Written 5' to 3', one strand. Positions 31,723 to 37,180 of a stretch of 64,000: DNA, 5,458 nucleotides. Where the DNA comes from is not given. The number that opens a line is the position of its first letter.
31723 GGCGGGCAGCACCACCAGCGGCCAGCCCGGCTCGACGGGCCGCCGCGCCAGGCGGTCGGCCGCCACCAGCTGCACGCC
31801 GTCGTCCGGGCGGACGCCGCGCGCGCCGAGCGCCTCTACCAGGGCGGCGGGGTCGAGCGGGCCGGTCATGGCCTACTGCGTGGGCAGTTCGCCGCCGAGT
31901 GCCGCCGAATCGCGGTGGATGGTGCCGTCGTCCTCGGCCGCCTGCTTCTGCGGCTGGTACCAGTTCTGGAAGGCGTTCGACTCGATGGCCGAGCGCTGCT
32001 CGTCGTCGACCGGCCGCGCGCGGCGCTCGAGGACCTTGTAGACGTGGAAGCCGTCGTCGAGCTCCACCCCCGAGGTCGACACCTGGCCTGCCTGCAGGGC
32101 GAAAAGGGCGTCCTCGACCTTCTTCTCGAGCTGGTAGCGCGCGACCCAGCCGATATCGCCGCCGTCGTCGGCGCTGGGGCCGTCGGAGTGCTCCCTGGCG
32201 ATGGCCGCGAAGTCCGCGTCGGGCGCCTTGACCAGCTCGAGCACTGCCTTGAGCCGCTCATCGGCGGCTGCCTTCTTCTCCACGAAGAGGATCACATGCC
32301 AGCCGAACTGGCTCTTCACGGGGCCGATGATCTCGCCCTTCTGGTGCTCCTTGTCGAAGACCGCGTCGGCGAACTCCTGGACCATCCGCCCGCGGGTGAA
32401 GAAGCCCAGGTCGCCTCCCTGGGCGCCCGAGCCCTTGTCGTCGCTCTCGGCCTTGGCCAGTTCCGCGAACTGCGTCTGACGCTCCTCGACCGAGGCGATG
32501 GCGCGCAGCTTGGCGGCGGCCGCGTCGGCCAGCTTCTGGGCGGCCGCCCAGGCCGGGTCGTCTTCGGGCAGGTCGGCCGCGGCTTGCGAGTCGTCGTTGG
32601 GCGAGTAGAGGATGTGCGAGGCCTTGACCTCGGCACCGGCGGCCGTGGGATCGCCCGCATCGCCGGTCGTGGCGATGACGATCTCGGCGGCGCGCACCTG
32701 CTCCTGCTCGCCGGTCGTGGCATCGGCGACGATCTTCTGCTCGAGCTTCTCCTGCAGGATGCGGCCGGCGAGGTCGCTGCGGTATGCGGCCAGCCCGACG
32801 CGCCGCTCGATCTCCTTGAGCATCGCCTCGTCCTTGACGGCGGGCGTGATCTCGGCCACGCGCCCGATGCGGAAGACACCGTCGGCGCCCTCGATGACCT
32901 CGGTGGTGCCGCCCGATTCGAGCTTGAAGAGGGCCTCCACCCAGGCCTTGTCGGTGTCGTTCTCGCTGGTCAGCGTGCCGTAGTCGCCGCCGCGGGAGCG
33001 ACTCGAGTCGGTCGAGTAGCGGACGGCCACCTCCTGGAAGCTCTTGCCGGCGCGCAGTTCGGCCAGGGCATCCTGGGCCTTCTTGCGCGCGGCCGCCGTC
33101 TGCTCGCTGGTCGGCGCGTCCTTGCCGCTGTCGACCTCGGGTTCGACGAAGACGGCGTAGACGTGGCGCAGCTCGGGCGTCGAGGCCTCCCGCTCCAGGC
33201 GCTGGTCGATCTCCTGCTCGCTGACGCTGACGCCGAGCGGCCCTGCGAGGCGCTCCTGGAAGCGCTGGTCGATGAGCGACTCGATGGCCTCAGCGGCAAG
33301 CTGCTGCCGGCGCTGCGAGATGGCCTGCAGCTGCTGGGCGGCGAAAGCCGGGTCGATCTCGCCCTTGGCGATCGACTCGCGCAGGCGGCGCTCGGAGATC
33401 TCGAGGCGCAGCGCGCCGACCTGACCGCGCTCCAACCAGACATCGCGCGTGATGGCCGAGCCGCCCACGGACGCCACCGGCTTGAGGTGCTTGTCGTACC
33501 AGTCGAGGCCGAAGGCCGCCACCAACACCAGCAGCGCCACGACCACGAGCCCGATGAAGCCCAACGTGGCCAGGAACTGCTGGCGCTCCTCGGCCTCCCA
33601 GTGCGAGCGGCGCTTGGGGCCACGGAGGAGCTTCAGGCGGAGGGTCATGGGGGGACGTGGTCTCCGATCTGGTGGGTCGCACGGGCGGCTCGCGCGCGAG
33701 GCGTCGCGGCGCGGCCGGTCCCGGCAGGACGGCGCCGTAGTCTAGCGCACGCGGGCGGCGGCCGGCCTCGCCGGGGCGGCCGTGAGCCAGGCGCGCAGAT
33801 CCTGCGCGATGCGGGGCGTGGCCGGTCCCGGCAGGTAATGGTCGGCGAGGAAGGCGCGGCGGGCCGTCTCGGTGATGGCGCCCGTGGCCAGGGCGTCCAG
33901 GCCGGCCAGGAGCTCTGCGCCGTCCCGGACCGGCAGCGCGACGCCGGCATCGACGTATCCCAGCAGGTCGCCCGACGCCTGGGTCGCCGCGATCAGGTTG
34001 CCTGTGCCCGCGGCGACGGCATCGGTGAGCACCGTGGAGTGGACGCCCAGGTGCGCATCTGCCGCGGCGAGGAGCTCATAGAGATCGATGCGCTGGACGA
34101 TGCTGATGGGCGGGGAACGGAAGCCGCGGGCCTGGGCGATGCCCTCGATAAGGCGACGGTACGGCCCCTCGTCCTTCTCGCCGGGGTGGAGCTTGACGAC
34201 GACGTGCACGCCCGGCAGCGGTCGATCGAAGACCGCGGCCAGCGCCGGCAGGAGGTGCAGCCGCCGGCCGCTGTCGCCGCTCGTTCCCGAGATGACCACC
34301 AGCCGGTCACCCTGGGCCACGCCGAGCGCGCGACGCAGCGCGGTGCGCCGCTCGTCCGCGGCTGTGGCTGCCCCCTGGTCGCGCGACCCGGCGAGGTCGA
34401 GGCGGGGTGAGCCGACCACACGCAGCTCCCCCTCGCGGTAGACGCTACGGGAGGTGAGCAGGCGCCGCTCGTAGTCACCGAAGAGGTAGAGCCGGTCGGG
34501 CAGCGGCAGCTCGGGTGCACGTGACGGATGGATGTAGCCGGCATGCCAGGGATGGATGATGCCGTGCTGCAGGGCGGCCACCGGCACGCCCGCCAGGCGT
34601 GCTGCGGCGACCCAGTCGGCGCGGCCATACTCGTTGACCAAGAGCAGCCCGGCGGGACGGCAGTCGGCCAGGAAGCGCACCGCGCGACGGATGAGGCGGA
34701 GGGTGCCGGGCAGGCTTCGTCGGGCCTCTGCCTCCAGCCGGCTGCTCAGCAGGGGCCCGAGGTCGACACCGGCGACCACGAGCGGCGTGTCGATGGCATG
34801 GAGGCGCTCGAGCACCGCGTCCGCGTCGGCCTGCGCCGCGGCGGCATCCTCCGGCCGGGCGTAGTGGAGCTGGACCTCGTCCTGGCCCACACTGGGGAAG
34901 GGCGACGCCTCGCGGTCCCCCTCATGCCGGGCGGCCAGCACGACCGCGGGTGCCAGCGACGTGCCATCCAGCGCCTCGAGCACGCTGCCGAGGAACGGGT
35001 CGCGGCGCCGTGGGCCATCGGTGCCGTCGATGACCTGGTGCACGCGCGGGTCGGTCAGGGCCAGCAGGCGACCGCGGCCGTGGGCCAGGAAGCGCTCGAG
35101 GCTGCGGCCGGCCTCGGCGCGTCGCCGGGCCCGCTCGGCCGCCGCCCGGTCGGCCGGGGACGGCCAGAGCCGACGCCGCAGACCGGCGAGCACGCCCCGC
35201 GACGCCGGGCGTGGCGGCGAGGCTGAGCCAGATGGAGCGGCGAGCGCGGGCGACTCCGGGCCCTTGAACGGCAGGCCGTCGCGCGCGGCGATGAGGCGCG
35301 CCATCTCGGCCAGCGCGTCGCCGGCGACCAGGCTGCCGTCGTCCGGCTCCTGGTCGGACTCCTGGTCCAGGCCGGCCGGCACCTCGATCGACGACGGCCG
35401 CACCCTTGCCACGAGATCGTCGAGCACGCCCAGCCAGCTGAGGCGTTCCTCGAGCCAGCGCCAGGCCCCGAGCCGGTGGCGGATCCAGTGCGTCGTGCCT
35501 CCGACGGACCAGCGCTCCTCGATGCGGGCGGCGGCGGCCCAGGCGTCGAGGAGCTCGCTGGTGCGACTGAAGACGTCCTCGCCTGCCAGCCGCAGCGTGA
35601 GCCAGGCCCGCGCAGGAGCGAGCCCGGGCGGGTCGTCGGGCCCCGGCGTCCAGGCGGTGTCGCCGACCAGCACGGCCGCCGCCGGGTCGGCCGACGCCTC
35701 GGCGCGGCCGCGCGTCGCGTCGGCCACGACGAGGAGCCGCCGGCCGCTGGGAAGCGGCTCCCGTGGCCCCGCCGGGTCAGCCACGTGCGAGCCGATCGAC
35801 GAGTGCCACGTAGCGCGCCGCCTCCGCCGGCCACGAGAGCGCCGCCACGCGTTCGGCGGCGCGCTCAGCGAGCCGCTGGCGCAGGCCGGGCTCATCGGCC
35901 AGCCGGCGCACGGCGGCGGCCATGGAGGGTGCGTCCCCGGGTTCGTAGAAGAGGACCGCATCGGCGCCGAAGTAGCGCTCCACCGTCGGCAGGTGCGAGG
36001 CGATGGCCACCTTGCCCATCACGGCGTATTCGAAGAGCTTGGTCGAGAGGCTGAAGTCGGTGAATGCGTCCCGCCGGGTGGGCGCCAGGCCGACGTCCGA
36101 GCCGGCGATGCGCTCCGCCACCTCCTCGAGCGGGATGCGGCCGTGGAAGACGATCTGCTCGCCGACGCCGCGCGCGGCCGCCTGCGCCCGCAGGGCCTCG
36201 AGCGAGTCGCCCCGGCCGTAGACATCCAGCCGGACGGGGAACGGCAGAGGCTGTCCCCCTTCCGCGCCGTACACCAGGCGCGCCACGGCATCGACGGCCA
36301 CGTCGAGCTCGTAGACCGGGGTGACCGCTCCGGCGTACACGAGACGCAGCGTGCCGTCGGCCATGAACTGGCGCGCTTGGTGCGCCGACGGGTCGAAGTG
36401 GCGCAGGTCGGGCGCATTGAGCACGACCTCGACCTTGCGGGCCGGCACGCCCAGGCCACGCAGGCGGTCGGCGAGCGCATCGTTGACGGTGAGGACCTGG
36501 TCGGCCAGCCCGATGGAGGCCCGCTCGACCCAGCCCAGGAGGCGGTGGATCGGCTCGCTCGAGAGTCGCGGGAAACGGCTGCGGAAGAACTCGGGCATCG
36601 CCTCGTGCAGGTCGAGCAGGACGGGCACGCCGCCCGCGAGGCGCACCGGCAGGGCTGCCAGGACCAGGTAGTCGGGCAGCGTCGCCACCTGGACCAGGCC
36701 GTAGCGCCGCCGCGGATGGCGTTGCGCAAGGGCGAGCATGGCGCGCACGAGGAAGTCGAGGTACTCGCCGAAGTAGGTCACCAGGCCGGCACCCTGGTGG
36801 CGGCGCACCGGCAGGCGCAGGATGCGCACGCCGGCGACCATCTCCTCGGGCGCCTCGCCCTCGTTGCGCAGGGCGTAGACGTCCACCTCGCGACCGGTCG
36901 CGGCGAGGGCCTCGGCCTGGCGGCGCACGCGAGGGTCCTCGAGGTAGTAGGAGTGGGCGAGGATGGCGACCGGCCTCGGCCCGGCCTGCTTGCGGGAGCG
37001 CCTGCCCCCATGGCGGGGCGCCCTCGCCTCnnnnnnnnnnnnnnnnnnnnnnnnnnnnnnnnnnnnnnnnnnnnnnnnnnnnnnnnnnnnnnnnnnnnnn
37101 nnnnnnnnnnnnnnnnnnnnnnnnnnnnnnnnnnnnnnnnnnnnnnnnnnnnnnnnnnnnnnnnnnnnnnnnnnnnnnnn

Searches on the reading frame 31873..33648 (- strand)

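Call 8: search_protein_families(library=pfam, proteins=[window:31873-33648:-], max_evalue=0.00001)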
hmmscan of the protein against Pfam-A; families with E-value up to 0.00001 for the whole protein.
window:31873-33648:- (591 aa): 4 families
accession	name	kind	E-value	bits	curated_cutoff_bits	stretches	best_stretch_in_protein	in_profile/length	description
PF00639.27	Rotamase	-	1.1e-53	180.6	21.7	3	345-454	1-94/97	PPIC-type PPIASE domain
PF13616.12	Rotamase_3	-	1.2e-52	177.8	22.5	3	338-458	13-115/116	PPIC-type PPIASE domain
PF13145.12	Rotamase_2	-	4.2e-20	73.2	27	3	182-270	29-111/121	PPIC-type PPIASE domain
PF13624.11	SurA_N_3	-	4.3e-06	27.1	27.2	0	31-153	17-119/162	SurA-like N-terminal domain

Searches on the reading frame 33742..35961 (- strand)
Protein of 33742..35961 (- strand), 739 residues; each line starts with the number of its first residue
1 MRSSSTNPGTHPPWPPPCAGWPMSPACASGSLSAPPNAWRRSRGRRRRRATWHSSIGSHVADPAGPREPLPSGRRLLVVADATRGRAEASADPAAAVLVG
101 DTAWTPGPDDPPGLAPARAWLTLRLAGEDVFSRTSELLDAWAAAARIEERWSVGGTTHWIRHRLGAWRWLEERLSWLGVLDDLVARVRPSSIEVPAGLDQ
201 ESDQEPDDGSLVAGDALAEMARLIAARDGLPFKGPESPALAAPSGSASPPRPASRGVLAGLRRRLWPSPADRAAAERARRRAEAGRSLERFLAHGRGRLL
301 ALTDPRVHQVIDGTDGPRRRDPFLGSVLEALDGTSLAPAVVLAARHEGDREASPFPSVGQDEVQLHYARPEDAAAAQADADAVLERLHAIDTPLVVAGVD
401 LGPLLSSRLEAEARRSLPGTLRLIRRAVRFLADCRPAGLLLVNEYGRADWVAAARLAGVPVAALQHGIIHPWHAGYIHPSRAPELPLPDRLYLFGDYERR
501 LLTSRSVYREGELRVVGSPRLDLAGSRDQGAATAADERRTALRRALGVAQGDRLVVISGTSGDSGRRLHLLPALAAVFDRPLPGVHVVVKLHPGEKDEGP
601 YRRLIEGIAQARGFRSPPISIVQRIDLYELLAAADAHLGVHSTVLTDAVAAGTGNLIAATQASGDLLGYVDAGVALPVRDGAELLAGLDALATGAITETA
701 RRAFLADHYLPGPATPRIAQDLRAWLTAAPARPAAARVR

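Call 8: search_protein_families(library=pfam, proteins=[window:33742-35961:-], max_evalue=0.00001)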
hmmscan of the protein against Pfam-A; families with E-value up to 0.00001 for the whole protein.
window:33742-35961:- (739 aa): 0 families

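Call 32: search_protein_families(library=pfam, proteins=[window:33742-35778:-], max_evalue=0.1)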
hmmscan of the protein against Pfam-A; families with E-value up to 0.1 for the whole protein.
window:33742-35778:- (678 aa): 0 families

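Call 35: search_protein_families(library=ncbifam, proteins=[window:33742-35778:-], max_evalue=0.00001)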
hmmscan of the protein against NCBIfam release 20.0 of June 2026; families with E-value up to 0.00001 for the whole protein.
window:33742-35778:- (678 aa): 0 families
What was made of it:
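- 33742..35727 (-): Unannotated 661-aa soluble GT-B-fold enzyme ('U739') with an HP motif (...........). Remote TagB/TagF-like. An accessory component found in a subset of related loci. It has no Pfam or NCBIfam hit itself (calls 8, 32, 35).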

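Call 53: find_homologous_proteins(query=window:33742-35778:-)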
Query window:33742-35778:- (678 aa): 32 proteins with E <= 0.001 among 8000 candidates.
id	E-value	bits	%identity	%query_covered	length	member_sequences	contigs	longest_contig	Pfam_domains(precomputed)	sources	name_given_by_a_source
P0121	0.0e+0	1423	100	97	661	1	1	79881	-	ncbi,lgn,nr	ncbi:MAG TPA: hypothetical protein VFK38_10910 [Candidatus Limnocylindrales bacterium]|nr:hypothetic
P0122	7.8e-146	506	48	94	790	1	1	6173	PF13673.14,PF13302.14,PF13508.14,PF00583.32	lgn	-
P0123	3.3e-142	494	47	93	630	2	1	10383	-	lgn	-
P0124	4.0e-140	487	47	93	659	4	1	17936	PF04464.21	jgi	jgi:hypothetical protein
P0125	1.7e-137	478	44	94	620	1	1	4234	PF04464.21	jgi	jgi:hypothetical protein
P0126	4.1e-133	464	46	92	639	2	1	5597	-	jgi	jgi:hypothetical protein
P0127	5.9e-132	460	44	95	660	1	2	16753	-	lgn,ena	-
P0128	7.0e-132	460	44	98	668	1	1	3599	-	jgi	jgi:hypothetical protein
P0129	5.0e-131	457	46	93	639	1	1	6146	-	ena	-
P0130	1.9e-127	445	45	93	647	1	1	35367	-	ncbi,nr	ncbi:MAG TPA: hypothetical protein VES19_16885 [Candidatus Limnocylindrales bacterium]|nr:hypothetic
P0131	4.1e-125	437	59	50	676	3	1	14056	-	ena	-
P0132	3.2e-122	428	43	93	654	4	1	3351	-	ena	-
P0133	1.1e-121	426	44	93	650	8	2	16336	-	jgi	jgi:hypothetical protein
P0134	2.1e-120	422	42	95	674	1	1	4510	-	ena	-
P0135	3.5e-118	414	46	94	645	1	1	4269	-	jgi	jgi:hypothetical protein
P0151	3.6e-19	87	31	44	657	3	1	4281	PF05159.21,PF02350.26,PF13439.13,PF04464.21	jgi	-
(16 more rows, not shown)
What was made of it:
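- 33742..35727 (-): Some are fused to GT4 or GNAT domains (call 53).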

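Call 56: search_protein_families(library=pfam, alignment_id=A3, max_evalue=0.01)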
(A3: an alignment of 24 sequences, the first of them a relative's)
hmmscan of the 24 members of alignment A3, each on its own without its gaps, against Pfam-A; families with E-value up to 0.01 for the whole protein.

A. member 1, P0121 (661 aa): 0 families

B. families by the number of members that match (of 24 scanned): 8 families
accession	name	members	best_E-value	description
PF04464.20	Glyphos_transf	11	8.3e-08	CDP-Glycerol:Poly(glycerophosphate) glycerophosphotransferase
PF13524.12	Glyco_trans_1_2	1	1.3e-26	Glycosyl transferase-like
PF05159.20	Capsule_synth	1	2.5e-08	Capsule polysaccharide biosynthesis protein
PF13439.12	Glyco_transf_4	1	1.9e-05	Glycosyltransferase Family 4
PF02350.25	Epimerase_2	1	2.2e-05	UDP-N-acetylglucosamine 2-epimerase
PF20471.4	DUF6716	1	7.6e-05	Putative glycosyltransferase (DUF6716)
PF19892.4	DUF6365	1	0.0019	Family of unknown function (DUF6365)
PF00534.26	Glycos_transf_1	1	0.0078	Glycosyl transferases group 1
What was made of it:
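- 33742..35727 (-): 11 of 24 family members weakly match PF04464 Glyphos_transf (call 56).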

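Call 65: predict_structure(alignment_id=A3)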
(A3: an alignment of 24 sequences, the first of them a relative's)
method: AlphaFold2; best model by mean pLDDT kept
length: 661 residues; sequences in the alignment: 24
mean_pLDDT: 88.3   pTM: 0.88
mean pLDDT of the five models: 88.3, 85.9, 85.5, 85.1, 84.9
residues with pLDDT >= 90: 451; 70-90: 136; 50-70: 54; < 50: 20
segments of 3 or more residues with pLDDT < 50: 132-134, 165-174, 658-661
pLDDT, mean of each block of 10 residues (from residue 1): 83 86 92 91 94 95 96 93 91 95 94 89 56 65 96 87 48 50 59 86 89 91 90 79 91 95 76 77 92 97 97 97 95 93 96 96 84 94 94 91 91 97 96 96 73 77 96 97 88 96 98 85 94 96 91 96 91 95 92 97 98 97 95 94 95 54 33
secondary structure, 60 per line:
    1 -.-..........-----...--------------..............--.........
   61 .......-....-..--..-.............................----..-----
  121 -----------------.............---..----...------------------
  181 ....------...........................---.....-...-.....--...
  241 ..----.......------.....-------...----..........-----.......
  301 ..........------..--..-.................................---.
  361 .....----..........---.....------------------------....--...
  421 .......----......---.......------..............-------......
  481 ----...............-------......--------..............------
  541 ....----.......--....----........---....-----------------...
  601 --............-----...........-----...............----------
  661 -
elements in order: H4-13 E19-21 E36-38 H39-49 H52-67 H69-72 H81-109 H138-150 H181-184 H191-217 E221-225 E231-235 E238-242 H247-253 E260-264 E279-281 H282-288 H294-310 H324-356 E360-365 H370-379 E383-387 E412-415 H418-427 E435-437 H441-447 H454-467 E475-480 H485-499 E507-512 H521-534 E541-544 H549-555 E558-561 H566-573 E577-580 E598-600 H603-614 H620-630 H636-650
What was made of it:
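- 33742..35727 (-): The AlphaFold model has pLDDT 88 and pTM 0.88 (call 65).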

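Call 67: fold_search(model_id=the predicted structure, library=pdb)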
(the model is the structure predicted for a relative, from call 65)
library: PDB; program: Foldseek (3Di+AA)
matches with E <= 10: 1140; with E <= 0.001: 196
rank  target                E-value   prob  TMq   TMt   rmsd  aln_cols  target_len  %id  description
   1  3dzc_A                4.9e-10  1.00  0.38  0.61   7.3       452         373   14  2.35 Angstrom resolution structure of WecB (VC0917), a UDP-N-acetylglucosamine 2-epimerase from Vibrio cholerae. (released 2008-08-12)
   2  6vlb_A                1.7e-09  1.00  0.39  0.65   6.5       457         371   12  Crystal structure of ligand-free UDP-GlcNAc 2-epimerase from Neisseria meningitidis (released 2020-11-11)
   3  7vz6_B                8.7e-09  1.00  0.38  0.64   7.2       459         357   16  The crystal structure of Non-hydrolyzing UDPGlcNAc 2-epimerase in complex with UDP-glucose (released 2022-11-16)
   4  6jbr_A                8.7e-09  1.00  0.35  0.46   9.8       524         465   13  Tps1/UDP/T6P complex (released 2019-12-04)
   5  1f6d_A                1.2e-08  1.00  0.38  0.61  11.2       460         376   15  THE STRUCTURE OF UDP-N-ACETYLGLUCOSAMINE 2-EPIMERASE FROM E. COLI. (released 2000-12-13)
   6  7vz6_F                1.4e-08  1.00  0.37  0.62   7.7       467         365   16  The crystal structure of Non-hydrolyzing UDPGlcNAc 2-epimerase in complex with UDP-glucose (released 2022-11-16)
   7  5enz_B                1.5e-08  1.00  0.37  0.60   7.6       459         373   12  S. aureus MnaA-UDP co-structure (released 2016-04-27)
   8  6vlc_B                1.7e-08  1.00  0.38  0.63   6.9       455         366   12  Crystal structure of UDP-GlcNAc 2-epimerase from Neisseria meningitidis bound to UDP-GlcNAc (released 2020-11-11)
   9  5huv_A                1.9e-08  1.00  0.36  0.46   9.9       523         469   10  Structure of Candida albicans trehalose-6-phosphate synthase E341R/E346R in complex with UDP-glucose (released 2017-05-03)
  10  6vlc_D                2.2e-08  1.00  0.37  0.61   7.0       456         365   11  Crystal structure of UDP-GlcNAc 2-epimerase from Neisseria meningitidis bound to UDP-GlcNAc (released 2020-11-11)
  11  5hvo_B                2.2e-08  1.00  0.35  0.46   9.5       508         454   15  Structure of Aspergillus fumigatus trehalose-6-phosphate synthase B in complex with UDP and validoxylamine A (released 2017-05-03)
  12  8sxw_A                2.3e-08  1.00  0.39  0.65  10.5       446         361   15  X-ray crystal structure of UDP- 2,3-diacetamido-2,3-dideoxy-glucuronic acid-2-epimerase from Thermus thermophilus stra (released 2023-09-13)
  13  6vlb_B                2.4e-08  1.00  0.38  0.62   7.3       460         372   12  Crystal structure of ligand-free UDP-GlcNAc 2-epimerase from Neisseria meningitidis (released 2020-11-11)
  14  1f6d_B                2.4e-08  1.00  0.37  0.61  11.2       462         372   14  THE STRUCTURE OF UDP-N-ACETYLGLUCOSAMINE 2-EPIMERASE FROM E. COLI. (released 2000-12-13)
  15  1f6d_D                3.0e-08  1.00  0.39  0.63   6.9       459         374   14  THE STRUCTURE OF UDP-N-ACETYLGLUCOSAMINE 2-EPIMERASE FROM E. COLI. (released 2000-12-13)
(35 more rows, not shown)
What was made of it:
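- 33742..35727 (-): Foldseek gives a generic GT-B fold, matching 2-epimerases, Tps1 and TagF (call 67).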

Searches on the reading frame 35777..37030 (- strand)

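Call 35: search_protein_families(library=ncbifam, proteins=[window:35777-37030:-], max_evalue=0.00001)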
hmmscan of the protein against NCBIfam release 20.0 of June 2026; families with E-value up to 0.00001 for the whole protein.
window:35777-37030:- (417 aa): 6 families
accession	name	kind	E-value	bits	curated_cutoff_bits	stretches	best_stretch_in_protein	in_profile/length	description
TIGR04063.1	stp3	hypoth_equivalog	2.9e-19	69.3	442.05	1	163-414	145-395/397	TIGR04063 family PEP-CTERM/XrtA system glycosyltransferase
NF007640.0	PRK10307.1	subfamily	1.4e-10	40.7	276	1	159-394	155-386/411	WcaI family glycosyltransferase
TIGR03088.1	stp2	hypoth_equivalog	1.4e-09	37.5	409.05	1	167-413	128-372/374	TIGR03088 family PEP-CTERM/XrtA system glycosyltransferase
TIGR03449.1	mycothiol_MshA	equivalog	1.5e-08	34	462.5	1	127-407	118-396/406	D-inositol-3-phosphate glycosyltransferase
TIGR04047.1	MSMEG_0565_glyc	hypoth_equivalog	2.8e-07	30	259.85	0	293-410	259-370/373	MSMEG_0565 family glycosyltransferase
NF053787.1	GlcN_PG_synth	equivalog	5.6e-06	25.4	480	0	121-252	93-222/361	N-acetylglucosaminyl phosphatidylglycerol synthase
